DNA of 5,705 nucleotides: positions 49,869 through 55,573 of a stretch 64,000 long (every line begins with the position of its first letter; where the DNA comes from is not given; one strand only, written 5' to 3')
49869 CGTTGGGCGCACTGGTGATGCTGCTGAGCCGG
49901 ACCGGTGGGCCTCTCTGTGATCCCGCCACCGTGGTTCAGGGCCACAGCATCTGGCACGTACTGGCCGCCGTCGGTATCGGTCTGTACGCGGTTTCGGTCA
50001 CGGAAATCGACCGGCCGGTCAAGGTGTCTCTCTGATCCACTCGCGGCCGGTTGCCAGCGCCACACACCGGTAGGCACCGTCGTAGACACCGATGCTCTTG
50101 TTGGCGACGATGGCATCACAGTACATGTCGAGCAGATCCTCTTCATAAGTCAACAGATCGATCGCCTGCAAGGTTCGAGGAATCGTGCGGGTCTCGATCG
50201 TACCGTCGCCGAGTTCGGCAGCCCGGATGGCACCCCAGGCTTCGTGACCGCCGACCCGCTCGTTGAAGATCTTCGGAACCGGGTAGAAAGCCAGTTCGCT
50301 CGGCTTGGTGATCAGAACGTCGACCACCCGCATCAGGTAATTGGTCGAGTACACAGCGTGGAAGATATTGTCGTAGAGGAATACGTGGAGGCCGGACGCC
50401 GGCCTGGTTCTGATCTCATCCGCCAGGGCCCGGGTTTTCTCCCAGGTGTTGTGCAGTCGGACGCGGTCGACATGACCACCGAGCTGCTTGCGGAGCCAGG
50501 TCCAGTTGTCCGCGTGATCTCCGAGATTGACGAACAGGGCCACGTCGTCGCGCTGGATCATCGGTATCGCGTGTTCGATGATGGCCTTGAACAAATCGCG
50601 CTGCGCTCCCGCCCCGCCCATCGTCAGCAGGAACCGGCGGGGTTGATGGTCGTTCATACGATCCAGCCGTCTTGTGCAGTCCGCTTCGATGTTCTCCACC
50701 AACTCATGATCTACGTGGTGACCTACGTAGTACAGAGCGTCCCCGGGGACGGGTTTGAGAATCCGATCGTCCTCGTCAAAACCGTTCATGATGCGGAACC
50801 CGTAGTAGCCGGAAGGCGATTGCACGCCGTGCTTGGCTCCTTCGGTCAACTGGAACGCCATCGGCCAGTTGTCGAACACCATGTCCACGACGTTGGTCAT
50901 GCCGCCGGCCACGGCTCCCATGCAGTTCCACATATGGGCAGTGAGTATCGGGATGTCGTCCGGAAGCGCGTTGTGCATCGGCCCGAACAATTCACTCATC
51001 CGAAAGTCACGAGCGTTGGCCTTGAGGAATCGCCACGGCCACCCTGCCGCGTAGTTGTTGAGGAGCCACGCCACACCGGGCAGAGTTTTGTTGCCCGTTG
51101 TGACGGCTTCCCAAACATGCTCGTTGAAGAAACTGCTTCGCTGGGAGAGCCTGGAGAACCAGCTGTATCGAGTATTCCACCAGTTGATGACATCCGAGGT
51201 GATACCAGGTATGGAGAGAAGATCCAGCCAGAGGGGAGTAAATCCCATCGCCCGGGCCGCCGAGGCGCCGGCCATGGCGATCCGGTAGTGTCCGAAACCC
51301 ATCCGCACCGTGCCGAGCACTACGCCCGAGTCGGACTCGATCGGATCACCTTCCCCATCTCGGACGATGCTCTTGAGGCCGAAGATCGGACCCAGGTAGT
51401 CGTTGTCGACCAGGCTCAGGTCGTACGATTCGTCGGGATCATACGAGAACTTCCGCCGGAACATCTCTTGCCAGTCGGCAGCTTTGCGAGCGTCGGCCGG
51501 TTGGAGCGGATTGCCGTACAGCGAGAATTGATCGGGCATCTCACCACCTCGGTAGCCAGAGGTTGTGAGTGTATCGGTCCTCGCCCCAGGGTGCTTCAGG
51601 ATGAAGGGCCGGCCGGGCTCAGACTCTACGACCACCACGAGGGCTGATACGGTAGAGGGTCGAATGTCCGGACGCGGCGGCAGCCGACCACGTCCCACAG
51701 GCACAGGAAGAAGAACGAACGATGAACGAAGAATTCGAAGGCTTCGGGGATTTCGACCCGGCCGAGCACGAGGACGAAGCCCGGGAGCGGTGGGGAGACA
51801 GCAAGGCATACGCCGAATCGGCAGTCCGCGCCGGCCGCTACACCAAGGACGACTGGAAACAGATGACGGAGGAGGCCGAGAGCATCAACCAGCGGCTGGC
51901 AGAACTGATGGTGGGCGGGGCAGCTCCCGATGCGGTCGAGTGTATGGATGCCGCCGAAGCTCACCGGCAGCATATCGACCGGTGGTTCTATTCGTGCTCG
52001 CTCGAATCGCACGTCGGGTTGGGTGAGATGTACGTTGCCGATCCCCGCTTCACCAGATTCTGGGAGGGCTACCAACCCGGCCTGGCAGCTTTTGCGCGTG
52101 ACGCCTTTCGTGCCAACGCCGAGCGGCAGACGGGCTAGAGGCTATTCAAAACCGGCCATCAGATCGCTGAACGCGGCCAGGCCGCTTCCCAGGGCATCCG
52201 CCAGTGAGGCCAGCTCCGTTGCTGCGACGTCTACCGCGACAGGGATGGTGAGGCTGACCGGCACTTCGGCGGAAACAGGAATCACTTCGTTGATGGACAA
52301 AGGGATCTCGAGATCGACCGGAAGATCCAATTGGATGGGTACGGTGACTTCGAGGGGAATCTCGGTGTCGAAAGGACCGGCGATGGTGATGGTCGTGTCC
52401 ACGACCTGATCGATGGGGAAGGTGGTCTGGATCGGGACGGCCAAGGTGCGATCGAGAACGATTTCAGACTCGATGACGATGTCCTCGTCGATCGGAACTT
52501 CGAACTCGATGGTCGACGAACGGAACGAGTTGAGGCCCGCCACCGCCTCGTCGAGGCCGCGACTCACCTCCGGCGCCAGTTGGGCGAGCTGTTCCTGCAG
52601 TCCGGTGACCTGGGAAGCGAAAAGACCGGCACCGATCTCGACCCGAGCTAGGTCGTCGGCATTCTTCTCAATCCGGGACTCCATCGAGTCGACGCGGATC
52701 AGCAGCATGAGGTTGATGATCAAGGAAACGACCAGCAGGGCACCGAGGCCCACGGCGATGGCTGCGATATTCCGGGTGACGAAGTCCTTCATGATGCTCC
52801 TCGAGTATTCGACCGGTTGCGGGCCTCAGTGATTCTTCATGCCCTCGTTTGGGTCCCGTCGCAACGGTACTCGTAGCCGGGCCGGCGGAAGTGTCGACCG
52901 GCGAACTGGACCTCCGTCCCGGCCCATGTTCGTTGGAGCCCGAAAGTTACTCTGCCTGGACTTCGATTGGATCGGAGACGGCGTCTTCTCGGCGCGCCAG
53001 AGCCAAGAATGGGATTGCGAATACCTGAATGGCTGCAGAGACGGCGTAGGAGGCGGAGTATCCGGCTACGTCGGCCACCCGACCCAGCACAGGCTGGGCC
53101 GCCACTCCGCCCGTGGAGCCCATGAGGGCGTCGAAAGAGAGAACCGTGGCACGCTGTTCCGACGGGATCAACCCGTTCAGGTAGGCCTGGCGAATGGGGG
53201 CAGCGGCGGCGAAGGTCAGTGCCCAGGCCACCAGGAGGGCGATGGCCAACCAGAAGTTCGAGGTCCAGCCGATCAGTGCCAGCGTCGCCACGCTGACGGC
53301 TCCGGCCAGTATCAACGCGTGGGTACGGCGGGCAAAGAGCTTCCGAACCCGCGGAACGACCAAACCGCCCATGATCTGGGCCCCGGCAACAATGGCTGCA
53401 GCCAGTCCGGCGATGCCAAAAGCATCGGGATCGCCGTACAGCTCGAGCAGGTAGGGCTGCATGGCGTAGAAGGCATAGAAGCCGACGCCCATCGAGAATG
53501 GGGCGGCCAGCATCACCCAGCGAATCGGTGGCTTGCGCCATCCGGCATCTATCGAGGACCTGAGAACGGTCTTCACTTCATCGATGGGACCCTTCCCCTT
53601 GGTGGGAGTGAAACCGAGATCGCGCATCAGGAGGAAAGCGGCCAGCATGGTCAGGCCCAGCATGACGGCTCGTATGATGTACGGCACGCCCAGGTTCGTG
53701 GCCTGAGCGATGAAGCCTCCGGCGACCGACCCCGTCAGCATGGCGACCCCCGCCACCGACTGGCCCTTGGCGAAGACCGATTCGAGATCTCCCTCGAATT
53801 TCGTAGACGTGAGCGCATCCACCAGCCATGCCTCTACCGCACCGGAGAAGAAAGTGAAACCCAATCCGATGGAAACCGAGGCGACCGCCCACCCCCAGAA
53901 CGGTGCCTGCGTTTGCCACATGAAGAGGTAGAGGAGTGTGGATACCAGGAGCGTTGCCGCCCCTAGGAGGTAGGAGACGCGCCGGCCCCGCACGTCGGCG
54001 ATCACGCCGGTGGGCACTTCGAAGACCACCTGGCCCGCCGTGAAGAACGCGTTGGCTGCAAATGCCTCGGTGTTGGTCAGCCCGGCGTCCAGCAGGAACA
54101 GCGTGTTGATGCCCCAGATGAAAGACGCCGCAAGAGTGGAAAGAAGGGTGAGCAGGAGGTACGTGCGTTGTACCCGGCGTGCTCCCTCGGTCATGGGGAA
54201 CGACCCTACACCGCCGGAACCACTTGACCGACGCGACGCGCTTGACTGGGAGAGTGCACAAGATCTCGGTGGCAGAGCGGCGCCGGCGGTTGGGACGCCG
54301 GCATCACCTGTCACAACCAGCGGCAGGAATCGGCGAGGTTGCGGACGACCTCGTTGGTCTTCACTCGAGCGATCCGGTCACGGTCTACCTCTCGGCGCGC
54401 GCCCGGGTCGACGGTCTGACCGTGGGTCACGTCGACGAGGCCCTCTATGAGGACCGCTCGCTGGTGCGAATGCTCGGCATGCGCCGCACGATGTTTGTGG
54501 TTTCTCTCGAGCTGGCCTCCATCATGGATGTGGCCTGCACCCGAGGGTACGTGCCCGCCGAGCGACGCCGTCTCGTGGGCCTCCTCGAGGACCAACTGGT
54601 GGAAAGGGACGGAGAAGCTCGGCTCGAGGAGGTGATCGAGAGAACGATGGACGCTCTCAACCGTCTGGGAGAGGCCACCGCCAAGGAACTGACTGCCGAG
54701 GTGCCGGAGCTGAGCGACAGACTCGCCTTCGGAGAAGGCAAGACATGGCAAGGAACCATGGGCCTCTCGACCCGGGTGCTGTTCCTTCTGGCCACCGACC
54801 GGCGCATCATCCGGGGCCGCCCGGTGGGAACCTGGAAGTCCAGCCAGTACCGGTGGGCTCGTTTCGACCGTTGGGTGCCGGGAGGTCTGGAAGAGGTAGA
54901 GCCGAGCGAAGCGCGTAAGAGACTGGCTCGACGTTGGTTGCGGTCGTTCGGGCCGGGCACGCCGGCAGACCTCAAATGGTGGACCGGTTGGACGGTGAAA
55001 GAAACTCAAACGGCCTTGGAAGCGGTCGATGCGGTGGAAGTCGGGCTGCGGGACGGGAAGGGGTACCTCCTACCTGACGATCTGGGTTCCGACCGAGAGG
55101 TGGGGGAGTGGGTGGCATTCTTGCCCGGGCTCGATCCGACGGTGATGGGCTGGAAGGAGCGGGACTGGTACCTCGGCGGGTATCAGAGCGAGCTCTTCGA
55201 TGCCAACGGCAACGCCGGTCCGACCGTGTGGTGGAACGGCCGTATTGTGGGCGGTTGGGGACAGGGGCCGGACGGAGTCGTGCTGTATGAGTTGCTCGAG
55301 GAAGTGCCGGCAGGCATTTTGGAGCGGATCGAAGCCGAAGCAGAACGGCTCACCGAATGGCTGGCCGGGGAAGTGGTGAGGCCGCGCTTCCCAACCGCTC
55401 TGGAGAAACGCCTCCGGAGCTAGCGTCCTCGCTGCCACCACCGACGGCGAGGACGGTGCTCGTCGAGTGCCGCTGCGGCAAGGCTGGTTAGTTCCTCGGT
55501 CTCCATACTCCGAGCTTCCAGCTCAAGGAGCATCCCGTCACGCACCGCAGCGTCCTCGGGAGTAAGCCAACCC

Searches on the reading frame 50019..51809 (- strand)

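Call 71: search_protein_families(library=pfam, proteins=[window:50019-51809:-], max_evalue=0.0001)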
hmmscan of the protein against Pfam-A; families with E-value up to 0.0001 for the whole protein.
window:50019-51809:- (596 aa): 2 families
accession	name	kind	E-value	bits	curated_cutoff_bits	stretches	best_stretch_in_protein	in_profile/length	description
PF22053.2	DUF6938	-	6.5e-97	324.2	27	1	354-587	1-236/236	Domain of unknown function (DUF6938)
PF22052.2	DUF6937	-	7.1e-87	291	27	1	97-340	2-228/228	Domain of unknown function (DUF6937)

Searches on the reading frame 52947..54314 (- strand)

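Call 71: search_protein_families(library=pfam, proteins=[window:52947-54314:-], max_evalue=0.0001)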
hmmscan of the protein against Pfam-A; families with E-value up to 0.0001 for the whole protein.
window:52947-54314:- (455 aa): 1 family
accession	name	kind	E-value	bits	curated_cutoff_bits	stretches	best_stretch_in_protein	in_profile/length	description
PF07690.21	MFS_1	-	5.6e-25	88.4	33.4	2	53-347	2-285/347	Major Facilitator Superfamily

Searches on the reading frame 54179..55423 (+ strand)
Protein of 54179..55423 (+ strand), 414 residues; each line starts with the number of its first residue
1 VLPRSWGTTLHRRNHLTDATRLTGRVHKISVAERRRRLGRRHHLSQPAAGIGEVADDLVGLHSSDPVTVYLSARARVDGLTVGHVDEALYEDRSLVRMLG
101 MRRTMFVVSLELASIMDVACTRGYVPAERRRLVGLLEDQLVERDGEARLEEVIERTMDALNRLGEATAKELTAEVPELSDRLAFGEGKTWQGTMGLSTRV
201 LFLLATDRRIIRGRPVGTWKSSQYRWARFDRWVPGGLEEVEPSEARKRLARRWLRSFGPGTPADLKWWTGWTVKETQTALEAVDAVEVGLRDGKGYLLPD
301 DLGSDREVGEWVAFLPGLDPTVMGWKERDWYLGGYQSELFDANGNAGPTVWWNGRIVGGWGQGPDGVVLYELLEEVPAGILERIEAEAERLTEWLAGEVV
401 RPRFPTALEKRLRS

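Call 71: search_protein_families(library=pfam, proteins=[window:54179-55423:+], max_evalue=0.0001)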
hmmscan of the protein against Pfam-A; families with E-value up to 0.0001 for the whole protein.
window:54179-55423:+ (414 aa): 1 family
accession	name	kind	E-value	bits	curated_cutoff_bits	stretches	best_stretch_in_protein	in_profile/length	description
PF06224.18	AlkZ-like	-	6.1e-64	217.2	25.9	1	56-394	2-329/329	DNA glycosylase AlkZ-like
